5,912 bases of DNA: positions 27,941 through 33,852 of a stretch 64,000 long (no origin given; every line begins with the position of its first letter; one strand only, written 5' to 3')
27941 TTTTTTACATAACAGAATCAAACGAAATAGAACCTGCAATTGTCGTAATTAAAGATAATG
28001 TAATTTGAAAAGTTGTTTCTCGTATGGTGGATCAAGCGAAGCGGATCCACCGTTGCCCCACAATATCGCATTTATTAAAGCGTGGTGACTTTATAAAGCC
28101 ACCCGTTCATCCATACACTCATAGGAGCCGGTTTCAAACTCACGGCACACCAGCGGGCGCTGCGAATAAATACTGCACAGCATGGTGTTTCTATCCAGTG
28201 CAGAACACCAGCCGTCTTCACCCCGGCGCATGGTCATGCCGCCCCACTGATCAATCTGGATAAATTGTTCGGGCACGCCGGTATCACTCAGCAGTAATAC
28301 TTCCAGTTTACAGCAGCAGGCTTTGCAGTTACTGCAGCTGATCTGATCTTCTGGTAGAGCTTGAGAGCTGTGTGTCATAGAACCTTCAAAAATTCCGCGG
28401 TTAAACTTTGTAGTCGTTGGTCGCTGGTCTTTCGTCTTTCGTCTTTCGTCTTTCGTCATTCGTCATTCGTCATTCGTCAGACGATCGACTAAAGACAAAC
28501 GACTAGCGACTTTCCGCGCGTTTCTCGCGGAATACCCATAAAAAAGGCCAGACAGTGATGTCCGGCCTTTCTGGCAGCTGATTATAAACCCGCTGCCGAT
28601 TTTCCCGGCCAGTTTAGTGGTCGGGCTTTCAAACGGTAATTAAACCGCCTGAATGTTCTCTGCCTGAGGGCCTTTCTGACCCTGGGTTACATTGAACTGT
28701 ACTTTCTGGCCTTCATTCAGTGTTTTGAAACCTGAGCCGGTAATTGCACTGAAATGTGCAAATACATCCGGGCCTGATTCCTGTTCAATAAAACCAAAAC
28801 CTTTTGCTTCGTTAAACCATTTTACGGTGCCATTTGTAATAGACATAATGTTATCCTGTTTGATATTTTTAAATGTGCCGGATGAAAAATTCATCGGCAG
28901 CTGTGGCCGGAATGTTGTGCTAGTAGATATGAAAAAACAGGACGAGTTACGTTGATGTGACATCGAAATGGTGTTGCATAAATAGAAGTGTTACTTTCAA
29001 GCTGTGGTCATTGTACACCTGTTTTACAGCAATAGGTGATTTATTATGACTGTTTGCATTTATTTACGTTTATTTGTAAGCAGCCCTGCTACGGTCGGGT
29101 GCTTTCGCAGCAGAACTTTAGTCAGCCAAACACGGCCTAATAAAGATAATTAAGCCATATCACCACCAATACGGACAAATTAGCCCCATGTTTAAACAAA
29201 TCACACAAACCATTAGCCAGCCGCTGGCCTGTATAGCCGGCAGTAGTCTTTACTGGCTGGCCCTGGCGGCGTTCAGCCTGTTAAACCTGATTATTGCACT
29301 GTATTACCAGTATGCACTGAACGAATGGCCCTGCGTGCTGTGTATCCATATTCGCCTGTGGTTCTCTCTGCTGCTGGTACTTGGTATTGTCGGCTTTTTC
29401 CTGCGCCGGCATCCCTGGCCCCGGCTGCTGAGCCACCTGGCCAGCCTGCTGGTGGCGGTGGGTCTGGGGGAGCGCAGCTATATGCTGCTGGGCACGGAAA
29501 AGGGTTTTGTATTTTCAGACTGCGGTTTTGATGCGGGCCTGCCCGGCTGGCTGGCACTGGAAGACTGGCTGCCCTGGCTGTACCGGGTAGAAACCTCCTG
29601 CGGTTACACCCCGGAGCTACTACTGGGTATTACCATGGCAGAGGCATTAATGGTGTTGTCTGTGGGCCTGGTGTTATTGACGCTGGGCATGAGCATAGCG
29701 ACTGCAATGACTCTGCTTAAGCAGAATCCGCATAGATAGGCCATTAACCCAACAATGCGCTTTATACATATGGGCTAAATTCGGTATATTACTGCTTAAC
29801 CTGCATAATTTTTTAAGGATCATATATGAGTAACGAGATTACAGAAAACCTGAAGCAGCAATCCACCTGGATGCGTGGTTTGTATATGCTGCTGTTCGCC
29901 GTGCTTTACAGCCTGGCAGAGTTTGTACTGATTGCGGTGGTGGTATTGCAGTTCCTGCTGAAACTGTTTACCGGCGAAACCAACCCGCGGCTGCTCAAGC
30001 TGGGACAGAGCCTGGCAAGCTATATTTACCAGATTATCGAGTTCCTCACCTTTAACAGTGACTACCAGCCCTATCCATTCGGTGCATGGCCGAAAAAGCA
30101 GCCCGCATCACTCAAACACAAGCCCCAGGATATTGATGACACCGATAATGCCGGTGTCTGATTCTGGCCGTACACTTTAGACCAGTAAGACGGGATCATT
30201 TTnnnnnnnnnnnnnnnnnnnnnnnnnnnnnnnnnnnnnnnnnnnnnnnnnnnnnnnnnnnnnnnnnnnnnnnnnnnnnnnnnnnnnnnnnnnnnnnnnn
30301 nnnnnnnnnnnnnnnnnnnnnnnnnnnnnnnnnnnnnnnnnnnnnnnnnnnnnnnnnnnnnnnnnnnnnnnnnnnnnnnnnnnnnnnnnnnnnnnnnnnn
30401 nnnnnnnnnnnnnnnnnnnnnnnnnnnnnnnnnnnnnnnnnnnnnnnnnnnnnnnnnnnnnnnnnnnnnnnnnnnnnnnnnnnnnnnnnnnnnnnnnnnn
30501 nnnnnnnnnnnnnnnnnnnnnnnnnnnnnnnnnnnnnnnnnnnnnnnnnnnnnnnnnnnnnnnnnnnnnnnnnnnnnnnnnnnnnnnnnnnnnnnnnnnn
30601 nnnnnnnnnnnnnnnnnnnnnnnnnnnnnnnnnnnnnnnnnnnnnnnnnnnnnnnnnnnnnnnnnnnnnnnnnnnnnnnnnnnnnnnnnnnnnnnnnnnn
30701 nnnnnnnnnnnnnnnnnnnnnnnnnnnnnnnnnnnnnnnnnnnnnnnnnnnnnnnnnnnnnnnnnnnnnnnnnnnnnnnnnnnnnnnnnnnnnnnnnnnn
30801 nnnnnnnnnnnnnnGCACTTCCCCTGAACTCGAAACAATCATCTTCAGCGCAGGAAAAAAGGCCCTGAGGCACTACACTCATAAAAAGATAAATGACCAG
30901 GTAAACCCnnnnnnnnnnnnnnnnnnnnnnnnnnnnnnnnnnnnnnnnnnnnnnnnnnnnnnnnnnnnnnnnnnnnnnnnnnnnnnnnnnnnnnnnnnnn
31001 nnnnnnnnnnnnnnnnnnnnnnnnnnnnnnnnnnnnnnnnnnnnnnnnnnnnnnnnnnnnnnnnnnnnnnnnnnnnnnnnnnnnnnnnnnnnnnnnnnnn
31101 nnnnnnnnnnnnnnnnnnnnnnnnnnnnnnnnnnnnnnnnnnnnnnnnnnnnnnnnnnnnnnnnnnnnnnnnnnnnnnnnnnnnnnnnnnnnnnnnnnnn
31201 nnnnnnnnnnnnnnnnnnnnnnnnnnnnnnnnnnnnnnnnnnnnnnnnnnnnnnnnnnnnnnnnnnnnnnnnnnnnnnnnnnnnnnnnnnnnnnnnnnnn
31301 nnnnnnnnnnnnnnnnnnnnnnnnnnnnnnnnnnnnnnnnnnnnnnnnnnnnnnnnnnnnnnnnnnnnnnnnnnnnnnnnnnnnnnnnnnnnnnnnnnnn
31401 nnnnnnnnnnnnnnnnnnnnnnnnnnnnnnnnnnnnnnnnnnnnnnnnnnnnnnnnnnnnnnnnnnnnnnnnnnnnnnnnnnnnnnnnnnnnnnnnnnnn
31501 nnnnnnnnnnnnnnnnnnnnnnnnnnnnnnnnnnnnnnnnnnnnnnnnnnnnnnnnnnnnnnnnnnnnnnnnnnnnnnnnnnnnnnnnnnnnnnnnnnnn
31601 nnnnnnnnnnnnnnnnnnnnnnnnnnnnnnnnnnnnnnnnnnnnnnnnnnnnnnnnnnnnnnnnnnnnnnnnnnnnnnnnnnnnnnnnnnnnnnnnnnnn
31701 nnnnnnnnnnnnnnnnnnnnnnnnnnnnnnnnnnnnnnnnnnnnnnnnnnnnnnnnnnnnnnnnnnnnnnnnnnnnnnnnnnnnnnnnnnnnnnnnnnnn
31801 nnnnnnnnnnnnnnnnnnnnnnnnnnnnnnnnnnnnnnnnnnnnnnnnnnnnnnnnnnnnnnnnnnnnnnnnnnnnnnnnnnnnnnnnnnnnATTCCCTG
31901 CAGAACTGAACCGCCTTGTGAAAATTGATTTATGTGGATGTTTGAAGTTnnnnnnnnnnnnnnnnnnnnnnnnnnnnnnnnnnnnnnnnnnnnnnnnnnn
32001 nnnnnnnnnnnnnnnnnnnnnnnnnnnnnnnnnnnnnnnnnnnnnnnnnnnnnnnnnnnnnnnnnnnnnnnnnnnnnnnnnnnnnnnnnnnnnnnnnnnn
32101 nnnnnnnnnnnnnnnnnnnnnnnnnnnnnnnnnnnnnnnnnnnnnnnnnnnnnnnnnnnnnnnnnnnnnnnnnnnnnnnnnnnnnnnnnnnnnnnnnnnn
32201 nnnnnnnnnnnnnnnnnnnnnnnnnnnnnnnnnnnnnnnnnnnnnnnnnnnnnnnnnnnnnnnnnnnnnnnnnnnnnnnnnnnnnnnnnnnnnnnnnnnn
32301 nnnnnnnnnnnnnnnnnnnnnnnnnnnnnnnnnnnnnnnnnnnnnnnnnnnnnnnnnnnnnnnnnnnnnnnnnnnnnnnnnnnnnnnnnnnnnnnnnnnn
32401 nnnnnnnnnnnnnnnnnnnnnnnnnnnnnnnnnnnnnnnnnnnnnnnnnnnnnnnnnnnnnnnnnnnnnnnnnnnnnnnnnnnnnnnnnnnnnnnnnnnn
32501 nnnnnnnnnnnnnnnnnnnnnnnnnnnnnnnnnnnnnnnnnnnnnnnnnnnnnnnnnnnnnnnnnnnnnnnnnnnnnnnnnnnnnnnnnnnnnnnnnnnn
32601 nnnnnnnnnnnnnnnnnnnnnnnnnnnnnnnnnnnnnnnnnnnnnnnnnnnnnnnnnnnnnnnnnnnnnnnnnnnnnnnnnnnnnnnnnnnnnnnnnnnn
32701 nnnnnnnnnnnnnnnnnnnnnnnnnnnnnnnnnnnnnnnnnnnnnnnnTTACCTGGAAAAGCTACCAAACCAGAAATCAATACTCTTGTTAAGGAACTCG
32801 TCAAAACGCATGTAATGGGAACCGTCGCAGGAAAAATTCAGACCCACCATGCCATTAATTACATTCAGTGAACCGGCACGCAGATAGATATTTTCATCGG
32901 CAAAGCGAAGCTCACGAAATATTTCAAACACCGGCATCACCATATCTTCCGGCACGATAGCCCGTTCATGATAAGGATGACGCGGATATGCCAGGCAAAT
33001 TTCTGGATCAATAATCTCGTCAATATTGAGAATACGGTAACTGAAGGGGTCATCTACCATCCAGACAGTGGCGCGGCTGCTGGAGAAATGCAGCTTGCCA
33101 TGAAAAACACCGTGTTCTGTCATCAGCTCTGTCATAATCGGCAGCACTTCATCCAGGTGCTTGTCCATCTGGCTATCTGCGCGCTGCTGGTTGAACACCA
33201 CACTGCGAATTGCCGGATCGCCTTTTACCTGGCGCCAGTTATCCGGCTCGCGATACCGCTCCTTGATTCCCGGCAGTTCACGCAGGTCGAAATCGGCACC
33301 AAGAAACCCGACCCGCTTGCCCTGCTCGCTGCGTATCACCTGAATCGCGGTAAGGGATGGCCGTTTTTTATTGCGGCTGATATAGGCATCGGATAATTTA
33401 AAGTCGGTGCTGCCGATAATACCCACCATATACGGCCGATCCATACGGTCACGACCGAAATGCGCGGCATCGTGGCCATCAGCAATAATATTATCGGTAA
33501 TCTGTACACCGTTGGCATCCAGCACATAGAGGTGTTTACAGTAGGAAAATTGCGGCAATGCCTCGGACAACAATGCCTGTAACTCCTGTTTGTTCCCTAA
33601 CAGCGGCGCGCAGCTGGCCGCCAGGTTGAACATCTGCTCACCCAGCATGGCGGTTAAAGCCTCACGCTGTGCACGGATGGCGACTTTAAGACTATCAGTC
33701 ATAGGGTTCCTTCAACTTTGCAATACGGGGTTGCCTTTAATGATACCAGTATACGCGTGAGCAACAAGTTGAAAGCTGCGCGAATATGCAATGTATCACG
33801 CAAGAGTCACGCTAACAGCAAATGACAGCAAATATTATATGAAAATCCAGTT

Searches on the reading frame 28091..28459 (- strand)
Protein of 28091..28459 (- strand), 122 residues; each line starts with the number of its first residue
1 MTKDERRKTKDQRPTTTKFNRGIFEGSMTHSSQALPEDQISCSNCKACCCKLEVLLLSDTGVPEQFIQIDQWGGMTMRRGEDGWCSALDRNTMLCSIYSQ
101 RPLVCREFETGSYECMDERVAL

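Call 37: search_protein_families(library=pfam, proteins=[window:28091-28459:-], max_evalue=0.001)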
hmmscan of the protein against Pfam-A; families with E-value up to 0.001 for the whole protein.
window:28091-28459:- (122 aa): 1 family
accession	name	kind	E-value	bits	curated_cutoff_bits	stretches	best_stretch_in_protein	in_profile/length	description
PF03692.20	CxxCxxCC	-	4.6e-10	40.5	23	1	42-110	2-71/85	Putative zinc- or iron-chelating domain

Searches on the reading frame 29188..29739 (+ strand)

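Call 37: search_protein_families(library=pfam, proteins=[window:29188-29739:+], max_evalue=0.001)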
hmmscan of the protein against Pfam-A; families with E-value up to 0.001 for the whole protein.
window:29188-29739:+ (183 aa): 1 family
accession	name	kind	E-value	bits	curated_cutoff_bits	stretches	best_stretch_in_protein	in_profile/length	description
PF02600.21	DsbB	-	3.7e-22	79.8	22.1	1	21-166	3-146/148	Disulfide bond formation protein DsbB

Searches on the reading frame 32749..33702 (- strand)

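Call 12: search_protein_families(library=pfam, proteins=[window:32749-33702:-], max_evalue=0.01)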
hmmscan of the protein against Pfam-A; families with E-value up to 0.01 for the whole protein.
window:32749-33702:- (317 aa): 1 family
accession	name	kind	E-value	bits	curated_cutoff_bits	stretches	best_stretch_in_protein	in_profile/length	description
PF02743.24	dCache_1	-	0.00019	21.5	45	1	49-143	65-155/240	Cache domain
